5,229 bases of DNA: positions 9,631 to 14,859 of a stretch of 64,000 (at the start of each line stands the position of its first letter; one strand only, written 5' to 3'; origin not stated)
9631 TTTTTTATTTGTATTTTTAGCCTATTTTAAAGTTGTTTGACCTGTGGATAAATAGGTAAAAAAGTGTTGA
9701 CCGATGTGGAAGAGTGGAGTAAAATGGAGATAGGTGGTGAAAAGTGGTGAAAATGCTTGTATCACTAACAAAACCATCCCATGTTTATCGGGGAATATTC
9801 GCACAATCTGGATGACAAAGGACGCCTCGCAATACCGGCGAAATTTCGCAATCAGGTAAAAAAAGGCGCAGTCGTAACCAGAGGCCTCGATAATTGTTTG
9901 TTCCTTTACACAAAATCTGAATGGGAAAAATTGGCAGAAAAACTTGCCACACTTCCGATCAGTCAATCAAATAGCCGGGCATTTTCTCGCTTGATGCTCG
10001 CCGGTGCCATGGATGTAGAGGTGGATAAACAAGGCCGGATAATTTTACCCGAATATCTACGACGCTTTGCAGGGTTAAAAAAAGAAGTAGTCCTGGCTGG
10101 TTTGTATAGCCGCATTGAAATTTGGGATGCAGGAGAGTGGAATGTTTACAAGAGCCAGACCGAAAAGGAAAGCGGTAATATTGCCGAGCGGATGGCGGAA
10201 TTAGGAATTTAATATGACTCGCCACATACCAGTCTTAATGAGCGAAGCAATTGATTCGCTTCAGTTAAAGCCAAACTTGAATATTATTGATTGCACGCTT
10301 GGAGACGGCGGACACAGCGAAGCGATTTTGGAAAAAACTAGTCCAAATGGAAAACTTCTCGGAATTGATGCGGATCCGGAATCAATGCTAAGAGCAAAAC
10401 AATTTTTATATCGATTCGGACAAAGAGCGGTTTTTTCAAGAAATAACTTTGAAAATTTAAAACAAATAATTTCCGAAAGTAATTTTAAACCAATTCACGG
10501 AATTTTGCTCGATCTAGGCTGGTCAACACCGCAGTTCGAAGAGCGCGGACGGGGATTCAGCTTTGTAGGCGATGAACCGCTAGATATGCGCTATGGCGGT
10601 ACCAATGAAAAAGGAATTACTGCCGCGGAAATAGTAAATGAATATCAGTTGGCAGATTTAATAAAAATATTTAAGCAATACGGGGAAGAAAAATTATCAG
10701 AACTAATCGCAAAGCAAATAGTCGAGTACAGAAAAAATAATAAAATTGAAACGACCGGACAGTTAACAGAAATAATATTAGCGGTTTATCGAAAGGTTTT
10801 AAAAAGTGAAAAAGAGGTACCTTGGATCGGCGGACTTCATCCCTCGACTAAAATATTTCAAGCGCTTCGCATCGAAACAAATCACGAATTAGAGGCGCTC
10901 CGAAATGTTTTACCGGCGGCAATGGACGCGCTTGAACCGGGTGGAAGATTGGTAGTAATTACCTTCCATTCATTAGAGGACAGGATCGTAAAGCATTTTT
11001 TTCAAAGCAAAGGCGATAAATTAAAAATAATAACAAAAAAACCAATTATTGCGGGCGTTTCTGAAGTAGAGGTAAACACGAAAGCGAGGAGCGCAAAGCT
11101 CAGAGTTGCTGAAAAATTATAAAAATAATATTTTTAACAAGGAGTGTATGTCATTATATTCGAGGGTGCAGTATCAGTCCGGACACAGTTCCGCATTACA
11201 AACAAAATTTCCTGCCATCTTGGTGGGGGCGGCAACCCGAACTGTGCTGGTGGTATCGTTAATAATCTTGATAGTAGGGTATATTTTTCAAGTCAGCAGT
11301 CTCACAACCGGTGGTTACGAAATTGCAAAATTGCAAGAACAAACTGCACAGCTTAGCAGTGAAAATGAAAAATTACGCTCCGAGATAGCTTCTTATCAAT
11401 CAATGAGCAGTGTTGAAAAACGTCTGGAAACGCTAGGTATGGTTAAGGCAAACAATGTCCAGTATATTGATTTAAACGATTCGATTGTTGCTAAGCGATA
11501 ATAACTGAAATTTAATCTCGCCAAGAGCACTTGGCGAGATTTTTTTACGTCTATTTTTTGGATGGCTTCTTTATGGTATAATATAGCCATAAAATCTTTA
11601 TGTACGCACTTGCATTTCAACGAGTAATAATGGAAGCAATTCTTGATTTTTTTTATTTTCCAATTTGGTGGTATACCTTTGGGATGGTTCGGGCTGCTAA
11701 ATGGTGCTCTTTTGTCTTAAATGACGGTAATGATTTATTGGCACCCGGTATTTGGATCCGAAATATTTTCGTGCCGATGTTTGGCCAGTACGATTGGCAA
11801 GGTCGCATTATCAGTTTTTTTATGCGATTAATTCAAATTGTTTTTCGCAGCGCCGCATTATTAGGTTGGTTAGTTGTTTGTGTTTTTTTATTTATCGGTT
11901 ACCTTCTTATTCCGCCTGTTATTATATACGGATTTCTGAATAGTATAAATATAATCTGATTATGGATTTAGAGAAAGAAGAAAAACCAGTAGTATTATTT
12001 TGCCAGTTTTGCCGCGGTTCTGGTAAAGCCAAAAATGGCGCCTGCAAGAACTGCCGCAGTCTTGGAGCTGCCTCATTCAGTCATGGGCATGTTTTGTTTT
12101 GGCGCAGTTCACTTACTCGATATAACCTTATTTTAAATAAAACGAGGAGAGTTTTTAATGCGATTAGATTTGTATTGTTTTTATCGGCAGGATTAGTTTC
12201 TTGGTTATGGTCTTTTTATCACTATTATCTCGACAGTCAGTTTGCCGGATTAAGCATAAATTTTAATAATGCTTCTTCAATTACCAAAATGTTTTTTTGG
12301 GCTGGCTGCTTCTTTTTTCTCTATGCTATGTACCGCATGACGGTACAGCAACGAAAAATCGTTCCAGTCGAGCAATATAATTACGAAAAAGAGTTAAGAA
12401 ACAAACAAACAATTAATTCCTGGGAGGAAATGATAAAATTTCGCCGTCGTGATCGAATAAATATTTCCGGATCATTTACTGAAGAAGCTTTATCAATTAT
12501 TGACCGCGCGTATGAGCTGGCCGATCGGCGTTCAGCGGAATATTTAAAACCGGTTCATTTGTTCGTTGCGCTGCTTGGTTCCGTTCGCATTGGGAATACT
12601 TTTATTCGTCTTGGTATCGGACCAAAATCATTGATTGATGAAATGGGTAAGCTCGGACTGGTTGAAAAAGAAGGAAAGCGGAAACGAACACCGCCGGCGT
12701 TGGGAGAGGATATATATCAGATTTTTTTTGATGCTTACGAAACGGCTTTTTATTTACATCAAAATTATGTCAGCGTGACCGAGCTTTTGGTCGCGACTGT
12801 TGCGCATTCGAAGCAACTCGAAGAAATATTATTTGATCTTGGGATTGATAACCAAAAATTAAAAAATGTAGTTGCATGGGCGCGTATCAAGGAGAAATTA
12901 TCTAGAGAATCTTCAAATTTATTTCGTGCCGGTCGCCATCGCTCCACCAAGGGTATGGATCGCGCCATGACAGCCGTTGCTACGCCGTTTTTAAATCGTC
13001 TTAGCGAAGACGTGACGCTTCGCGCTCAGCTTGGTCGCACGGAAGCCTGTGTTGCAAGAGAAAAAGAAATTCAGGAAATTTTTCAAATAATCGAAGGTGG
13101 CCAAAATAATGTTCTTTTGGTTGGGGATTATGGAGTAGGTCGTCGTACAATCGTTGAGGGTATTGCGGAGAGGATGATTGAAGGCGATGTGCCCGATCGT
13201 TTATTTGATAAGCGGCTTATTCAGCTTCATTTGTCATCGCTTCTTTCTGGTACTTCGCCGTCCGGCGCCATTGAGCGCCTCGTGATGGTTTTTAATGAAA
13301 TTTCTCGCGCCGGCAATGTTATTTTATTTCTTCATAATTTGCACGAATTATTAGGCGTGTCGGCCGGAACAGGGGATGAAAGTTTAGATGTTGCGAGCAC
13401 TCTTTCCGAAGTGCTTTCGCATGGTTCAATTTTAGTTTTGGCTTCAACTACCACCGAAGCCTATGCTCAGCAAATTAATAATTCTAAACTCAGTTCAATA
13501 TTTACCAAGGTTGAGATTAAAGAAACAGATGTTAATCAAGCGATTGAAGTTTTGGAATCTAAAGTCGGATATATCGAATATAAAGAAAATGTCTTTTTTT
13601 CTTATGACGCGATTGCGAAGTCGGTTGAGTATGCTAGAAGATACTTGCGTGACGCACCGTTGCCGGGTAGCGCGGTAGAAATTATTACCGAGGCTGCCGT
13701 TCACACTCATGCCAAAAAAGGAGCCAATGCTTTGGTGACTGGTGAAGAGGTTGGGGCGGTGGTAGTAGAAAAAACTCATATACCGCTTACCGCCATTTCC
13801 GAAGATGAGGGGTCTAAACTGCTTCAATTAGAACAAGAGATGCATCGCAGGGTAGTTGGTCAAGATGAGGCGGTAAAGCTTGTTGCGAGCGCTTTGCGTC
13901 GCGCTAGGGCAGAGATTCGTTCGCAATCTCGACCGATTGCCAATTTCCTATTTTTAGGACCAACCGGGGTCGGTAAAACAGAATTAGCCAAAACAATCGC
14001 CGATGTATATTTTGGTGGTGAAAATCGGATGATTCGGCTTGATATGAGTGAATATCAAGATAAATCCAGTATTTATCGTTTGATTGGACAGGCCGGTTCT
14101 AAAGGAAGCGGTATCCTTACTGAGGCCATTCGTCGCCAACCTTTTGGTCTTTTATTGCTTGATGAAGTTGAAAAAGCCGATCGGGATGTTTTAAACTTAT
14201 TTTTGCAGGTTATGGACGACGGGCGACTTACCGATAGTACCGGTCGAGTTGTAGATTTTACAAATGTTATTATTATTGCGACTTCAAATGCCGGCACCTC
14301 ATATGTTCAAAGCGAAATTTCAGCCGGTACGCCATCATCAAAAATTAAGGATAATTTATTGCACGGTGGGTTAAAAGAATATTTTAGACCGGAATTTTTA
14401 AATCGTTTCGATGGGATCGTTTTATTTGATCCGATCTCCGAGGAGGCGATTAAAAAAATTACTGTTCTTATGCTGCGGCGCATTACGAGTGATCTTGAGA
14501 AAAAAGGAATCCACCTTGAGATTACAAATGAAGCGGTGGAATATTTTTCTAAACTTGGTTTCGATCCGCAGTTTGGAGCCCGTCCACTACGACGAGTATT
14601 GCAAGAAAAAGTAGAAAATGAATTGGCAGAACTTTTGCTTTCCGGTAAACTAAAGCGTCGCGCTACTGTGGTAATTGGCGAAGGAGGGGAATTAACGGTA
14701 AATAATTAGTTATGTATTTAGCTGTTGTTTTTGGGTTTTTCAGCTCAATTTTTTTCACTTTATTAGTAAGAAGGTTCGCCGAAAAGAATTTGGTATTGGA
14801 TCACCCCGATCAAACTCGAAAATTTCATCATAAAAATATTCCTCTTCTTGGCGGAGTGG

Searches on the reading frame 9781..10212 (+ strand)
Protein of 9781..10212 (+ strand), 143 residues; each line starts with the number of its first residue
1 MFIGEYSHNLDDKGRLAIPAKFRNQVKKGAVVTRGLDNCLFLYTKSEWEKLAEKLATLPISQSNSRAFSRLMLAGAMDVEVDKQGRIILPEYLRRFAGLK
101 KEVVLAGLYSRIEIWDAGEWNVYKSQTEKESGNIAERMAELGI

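Call 80: search_protein_families(library=pfam, proteins=[window:9781-10212:+], max_evalue=0.0001)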
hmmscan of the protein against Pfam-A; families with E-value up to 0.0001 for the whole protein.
window:9781-10212:+ (143 aa): 1 family
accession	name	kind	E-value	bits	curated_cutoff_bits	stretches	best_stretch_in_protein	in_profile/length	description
PF02381.23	MraZ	-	4e-43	145.7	23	2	1-70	1-71/72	MraZ protein, putative antitoxin-like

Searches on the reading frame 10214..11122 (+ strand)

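Call 80: search_protein_families(library=pfam, proteins=[window:10214-11122:+], max_evalue=0.0001)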
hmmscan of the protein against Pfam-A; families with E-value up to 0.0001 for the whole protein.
window:10214-11122:+ (302 aa): 2 families
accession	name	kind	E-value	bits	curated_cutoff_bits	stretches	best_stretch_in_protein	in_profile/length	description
PF01795.25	Methyltransf_5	-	1.2e-99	334.2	27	1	2-301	2-308/309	MraW methylase family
PF13847.12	Methyltransf_31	-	5.2e-06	26.6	27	1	19-92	2-76/145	Methyltransferase domain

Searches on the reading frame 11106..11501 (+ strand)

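Call 80: search_protein_families(library=pfam, proteins=[window:11106-11501:+], max_evalue=0.0001)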
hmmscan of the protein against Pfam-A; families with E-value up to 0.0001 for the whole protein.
window:11106-11501:+ (131 aa): 2 families
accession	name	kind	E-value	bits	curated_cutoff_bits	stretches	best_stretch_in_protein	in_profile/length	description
PF04977.20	DivIC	-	1.5e-07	31.5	28.9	1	50-122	3-77/80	Septum formation initiator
PF19579.4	FtsL_2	-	9.2e-06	25.9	24.6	1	48-116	20-88/100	Bacteriodetes cell division protein (FtsL-like)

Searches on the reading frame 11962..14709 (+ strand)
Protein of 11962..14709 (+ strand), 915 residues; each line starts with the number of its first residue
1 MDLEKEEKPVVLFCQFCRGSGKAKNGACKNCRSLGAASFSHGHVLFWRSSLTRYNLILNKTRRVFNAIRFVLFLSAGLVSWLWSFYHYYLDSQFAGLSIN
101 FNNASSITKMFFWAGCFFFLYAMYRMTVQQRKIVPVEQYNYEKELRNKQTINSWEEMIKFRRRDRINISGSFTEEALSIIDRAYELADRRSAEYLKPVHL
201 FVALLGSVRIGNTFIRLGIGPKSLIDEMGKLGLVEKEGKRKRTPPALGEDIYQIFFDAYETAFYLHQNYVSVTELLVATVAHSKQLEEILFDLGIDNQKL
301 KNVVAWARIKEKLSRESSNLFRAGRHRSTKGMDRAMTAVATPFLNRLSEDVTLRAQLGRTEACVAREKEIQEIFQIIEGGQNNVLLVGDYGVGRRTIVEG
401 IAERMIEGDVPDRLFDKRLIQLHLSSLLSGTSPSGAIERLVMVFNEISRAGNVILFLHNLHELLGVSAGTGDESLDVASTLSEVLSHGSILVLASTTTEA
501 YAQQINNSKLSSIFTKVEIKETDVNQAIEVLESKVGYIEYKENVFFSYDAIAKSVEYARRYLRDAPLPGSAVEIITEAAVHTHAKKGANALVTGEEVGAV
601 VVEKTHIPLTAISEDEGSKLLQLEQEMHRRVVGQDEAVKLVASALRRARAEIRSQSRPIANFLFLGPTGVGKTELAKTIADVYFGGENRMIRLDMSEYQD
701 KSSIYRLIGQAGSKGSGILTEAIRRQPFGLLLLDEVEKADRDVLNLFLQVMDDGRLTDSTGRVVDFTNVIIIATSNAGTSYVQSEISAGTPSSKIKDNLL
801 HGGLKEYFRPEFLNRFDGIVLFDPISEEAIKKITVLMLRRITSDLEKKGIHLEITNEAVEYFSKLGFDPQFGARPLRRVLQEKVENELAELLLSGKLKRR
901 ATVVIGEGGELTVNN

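Call 80: search_protein_families(library=pfam, proteins=[window:11962-14709:+], max_evalue=0.0001)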
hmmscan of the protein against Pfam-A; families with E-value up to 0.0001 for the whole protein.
window:11962-14709:+ (915 aa): 8 families
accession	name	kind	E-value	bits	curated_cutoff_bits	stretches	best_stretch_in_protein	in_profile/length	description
PF07724.20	AAA_2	-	3e-50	170.9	27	1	657-817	1-164/166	AAA domain (Cdc48 subfamily)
PF10431.15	ClpB_D2-small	-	8.7e-24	83.8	21.9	1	826-904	2-80/81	C-terminal, D2-small domain, of ClpB protein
PF00004.35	AAA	-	6e-17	62.8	21.2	1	663-777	2-110/131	ATPase family associated with various cellular activities (AAA)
PF07728.20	AAA_5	-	2.3e-15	57.2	22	1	661-787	1-132/139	AAA domain (dynein-related subfamily)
PF00158.32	Sigma54_activat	-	3.4e-07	30.5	20.2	1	644-777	7-143/168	Sigma-54 interaction domain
PF17871.7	AAA_lid_9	-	7.6e-07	29.4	22.8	1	524-588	2-66/104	AAA lid domain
PF13191.12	AAA_16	-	7.9e-07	30.2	32.6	0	363-408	2-51/167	AAA ATPase domain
PF01078.27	Mg_chelatase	-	9.1e-06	25.6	20.3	0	702-777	85-158/207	Magnesium chelatase, subunit ChlI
